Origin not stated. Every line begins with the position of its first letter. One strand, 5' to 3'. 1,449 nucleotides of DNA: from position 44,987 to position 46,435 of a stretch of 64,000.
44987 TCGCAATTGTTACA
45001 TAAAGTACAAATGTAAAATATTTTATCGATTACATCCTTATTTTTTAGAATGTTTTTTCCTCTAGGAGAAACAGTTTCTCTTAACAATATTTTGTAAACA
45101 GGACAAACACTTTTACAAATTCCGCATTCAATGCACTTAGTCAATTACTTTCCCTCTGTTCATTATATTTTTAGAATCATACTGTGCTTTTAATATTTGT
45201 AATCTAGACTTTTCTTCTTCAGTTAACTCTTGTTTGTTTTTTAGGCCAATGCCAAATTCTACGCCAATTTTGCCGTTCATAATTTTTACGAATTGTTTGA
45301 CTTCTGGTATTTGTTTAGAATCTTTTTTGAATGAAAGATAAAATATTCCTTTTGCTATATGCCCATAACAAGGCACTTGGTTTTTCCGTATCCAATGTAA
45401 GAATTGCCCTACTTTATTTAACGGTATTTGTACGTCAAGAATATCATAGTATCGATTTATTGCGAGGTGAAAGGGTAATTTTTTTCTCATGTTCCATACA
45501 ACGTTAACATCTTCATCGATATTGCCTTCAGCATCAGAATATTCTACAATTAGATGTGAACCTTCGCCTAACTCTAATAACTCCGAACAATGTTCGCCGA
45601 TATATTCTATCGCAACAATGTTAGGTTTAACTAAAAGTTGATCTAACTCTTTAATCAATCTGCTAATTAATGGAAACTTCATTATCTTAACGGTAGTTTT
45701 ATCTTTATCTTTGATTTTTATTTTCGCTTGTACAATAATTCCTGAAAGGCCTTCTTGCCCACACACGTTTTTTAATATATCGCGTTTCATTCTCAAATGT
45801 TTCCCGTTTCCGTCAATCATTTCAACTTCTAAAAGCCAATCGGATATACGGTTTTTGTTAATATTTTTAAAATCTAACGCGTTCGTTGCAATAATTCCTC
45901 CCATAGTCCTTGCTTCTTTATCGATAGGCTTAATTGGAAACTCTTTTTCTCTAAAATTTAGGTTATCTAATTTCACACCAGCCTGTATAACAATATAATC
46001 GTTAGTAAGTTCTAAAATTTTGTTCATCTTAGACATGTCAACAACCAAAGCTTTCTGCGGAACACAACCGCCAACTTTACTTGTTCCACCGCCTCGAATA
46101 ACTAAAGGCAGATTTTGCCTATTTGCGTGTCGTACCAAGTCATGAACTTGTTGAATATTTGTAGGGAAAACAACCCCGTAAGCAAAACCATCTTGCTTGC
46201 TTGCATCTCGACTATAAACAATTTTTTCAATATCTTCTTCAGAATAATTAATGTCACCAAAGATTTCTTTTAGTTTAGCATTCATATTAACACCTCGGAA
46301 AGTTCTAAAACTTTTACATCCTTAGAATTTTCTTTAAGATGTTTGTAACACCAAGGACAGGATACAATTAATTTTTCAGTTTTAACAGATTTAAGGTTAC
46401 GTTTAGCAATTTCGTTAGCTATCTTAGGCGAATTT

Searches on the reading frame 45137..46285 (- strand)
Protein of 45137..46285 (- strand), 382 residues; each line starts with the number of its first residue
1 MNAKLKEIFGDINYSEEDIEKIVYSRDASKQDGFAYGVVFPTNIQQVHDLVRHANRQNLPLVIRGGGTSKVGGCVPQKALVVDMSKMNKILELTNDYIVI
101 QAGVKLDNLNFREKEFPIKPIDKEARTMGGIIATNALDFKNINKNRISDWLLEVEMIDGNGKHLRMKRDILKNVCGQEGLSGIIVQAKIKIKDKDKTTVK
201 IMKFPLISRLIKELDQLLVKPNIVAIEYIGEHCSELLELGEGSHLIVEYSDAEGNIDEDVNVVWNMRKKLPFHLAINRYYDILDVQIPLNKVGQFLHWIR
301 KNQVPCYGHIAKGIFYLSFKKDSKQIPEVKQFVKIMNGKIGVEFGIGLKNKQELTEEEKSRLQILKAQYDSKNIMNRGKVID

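Call 55: search_protein_families(library=pfam, proteins=[window:45137-46285:-], max_evalue=0.00001)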
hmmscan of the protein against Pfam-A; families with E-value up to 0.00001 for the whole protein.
window:45137-46285:- (382 aa): 1 family
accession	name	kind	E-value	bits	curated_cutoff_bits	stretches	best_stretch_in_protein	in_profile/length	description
PF01565.28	FAD_binding_4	-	4.6e-26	91.6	26.4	1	37-166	3-138/139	FAD binding domain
